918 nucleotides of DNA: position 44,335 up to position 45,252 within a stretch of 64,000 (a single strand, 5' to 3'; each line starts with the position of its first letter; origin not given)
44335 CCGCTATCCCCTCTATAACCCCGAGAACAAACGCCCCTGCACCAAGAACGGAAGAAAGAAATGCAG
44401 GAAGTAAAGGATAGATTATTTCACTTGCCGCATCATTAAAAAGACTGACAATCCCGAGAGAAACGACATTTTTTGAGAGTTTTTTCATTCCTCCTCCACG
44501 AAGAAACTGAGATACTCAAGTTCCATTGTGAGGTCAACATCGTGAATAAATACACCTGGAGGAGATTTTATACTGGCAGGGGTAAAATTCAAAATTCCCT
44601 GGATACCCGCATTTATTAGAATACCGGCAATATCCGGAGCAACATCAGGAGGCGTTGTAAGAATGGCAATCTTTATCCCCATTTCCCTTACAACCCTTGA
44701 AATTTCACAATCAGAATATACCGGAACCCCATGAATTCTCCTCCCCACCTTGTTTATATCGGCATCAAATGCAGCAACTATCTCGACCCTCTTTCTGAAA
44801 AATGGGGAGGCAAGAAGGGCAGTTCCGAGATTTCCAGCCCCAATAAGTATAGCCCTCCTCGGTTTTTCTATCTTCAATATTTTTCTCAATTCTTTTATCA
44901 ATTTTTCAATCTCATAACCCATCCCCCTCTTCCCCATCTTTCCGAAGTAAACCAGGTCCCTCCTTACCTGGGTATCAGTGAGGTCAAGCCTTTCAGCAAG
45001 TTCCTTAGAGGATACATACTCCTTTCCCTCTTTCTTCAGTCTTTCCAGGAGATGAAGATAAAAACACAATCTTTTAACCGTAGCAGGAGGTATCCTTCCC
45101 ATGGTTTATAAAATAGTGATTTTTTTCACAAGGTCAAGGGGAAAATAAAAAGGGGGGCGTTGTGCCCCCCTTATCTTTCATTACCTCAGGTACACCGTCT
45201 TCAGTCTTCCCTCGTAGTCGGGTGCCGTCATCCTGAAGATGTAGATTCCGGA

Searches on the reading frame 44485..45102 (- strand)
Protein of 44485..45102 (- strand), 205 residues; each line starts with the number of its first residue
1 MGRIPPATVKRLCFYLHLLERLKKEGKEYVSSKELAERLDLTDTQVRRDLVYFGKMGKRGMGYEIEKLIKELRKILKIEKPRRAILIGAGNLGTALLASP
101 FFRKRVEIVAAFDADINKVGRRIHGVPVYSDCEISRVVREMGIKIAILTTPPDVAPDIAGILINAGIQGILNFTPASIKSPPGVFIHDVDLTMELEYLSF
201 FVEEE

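Call 7: search_protein_families(library=pfam, proteins=[window:44485-45102:-])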
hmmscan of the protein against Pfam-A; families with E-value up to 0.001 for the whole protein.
window:44485-45102:- (205 aa): 4 families
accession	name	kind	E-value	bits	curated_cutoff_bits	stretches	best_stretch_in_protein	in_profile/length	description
PF02629.25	CoA_binding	-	2e-19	70.6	22.3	1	80-175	2-96/97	CoA binding domain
PF06971.19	Put_DNA-bind_N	-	3.1e-19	69.2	27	1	4-50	2-48/49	Putative DNA-binding protein N-terminus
PF08279.18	HTH_11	-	2.6e-05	24.5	25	1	17-52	4-38/55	HTH domain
PF08220.18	HTH_DeoR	-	0.00017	21.7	21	1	18-58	5-43/57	DeoR-like helix-turn-helix domain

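Call 10: search_solved_structures(query=window:44485-45102:-, max_evalue=0.00001, show_alignments=2)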
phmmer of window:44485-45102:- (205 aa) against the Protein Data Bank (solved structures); distinct sequences matched with E-value up to 0.00001: 8.
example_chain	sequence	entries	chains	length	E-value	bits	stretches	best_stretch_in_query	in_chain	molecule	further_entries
2vt2_A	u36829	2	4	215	3.1e-43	150.7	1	2-203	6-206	REDOX-SENSING TRANSCRIPTIONAL REPRESSOR REX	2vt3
3keo_A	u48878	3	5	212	1.5e-42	148.5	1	4-204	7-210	Redox-sensing transcriptional repressor rex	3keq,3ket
5zz5_A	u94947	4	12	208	1.9e-42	148.1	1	3-202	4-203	Redox-sensing transcriptional repressor Rex | Redox-sensing transcriptional repressor Rex 1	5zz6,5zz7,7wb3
3ikv_A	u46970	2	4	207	6.7e-38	133.3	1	3-202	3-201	Redox-sensing transcriptional repressor rex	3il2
3ikt_A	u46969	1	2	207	9.4e-38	132.8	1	3-202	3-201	Redox-sensing transcriptional repressor rex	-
1xcb_A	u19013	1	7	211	1.1e-37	132.5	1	3-202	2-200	Redox-sensing transcriptional repressor rex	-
2dt5_A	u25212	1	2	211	1.1e-36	129.3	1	3-202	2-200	AT-rich DNA-binding protein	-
3wg9_A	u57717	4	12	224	5e-31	110.8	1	6-205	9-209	Redox-sensing transcriptional repressor rex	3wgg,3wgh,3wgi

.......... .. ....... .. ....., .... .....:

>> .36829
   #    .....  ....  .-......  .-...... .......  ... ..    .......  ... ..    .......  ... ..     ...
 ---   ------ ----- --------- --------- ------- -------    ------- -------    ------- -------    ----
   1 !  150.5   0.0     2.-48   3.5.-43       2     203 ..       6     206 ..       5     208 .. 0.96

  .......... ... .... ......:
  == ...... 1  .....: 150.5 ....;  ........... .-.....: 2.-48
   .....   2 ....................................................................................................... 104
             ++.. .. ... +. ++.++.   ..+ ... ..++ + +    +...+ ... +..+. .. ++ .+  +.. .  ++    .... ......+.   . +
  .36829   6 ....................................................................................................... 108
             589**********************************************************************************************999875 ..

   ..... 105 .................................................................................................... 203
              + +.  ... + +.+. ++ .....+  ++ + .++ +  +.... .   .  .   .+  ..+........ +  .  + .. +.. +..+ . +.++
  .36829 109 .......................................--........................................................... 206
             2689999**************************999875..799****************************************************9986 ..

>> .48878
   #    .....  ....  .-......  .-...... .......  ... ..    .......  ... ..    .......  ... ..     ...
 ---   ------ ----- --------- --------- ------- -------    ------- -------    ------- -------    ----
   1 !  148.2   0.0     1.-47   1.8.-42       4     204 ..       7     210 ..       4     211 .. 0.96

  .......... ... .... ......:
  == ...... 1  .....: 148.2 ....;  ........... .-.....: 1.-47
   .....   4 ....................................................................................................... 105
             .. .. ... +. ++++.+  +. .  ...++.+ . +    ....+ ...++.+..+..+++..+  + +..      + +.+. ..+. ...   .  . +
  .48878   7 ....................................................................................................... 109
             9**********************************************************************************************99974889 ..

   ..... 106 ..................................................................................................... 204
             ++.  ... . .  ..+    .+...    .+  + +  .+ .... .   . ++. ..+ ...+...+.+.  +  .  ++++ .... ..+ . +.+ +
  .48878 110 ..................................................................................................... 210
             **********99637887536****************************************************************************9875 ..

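Call 11: search_protein_families(library=ncbifam, proteins=[window:44485-45102:-])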
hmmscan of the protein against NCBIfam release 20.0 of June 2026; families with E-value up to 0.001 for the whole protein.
window:44485-45102:- (205 aa): 9 families
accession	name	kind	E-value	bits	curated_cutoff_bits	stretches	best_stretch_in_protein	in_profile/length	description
NF003995.0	PRK05472.2-4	subfamily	1.5e-69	233.8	126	1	3-204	5-207/213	redox-sensing transcriptional repressor Rex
NF003993.0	PRK05472.2-2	equivalog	6e-63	212.2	217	1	3-202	5-205/212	redox-sensing transcriptional repressor Rex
NF003989.0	PRK05472.1-3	equivalog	1.6e-59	201.3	177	1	3-204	7-209/215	redox-sensing transcriptional repressor Rex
NF003994.0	PRK05472.2-3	equivalog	4.7e-57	192.8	130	1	4-203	9-209/217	redox-sensing transcriptional repressor Rex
NF003996.0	PRK05472.2-5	equivalog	1.1e-55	188.8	138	1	4-204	2-201/209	redox-sensing transcriptional repressor Rex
NF003992.0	PRK05472.2-1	equivalog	5.1e-55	186.3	226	1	3-202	20-220/249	redox-sensing transcriptional repressor Rex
NF003990.0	PRK05472.1-4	equivalog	7.8e-49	166.1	233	1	4-204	7-208/214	redox-sensing transcriptional repressor Rex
NF003988.0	PRK05472.1-1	equivalog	4.5e-47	160.8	321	1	4-204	7-210/214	redox-sensing transcriptional repressor Rex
NF003991.0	PRK05472.1-5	equivalog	3.3e-46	157.9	198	1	3-203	6-207/211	redox-sensing transcriptional repressor Rex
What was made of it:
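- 44485..45102 (-): rex, the redox-sensing repressor (205 aa). It is the first gene of a rex-MFS-814 aa operon. calls 7, 10, 11
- On Rex operator (ROP site): B. subtilis Rex 2vt2 at E 3e-43, with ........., GAGNLG and AFD aligned (calls 7, 10, 11).
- Checked: Other statements. rex at 44485-45102 (minus strand) is confirmed (calls 7, 10, 11).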

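Call 45: find_related_loci(query=window:44485-45102:-, collection=metagenome_contigs, flank=3000)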
Query window:44485-45102:- (205 aa) in metagenome_contigs; peptide patterns used: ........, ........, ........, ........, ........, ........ (x = any residue, [..] = any of these).
502 stretches matched a pattern; 3 encode a relative of the query (tblastn E <= 1e-3); 3 distinct loci.
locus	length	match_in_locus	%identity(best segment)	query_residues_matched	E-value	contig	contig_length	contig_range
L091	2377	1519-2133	100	1-205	4e-144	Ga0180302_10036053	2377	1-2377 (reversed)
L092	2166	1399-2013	85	1-205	2e-123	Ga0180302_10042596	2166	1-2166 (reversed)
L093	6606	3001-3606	40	2-202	1e-48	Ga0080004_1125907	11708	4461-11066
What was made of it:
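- Tried and rejected: It returned only 3 loci (call 45).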

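Call 68: list_cluster_members(proteins=[P0001, window:44485-45102:-])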
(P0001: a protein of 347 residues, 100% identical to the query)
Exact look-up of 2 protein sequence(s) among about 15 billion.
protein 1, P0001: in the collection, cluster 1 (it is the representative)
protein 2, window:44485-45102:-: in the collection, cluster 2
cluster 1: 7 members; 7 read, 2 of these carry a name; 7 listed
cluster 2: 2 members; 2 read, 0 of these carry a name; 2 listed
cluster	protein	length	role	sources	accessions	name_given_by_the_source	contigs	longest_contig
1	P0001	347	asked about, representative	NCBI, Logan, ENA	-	-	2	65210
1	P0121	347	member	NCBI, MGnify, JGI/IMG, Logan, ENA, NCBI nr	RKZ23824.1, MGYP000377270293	hydrogenase [bacterium] | CR=1 FL=1 | MAG: hydrogenase [bacterium]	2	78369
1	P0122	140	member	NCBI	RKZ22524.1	hydrogenase, partial [bacterium]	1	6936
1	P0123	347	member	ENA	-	-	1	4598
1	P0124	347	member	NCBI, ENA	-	-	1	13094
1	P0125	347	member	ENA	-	-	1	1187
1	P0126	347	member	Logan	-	-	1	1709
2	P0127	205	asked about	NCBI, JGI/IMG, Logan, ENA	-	-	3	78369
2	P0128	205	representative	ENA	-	-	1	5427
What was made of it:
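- Tried and rejected: It is labelled only 'bacterium' in NCBI (call 68), and its other contigs could not be reached, so no genome-wide regulon scan was possible.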
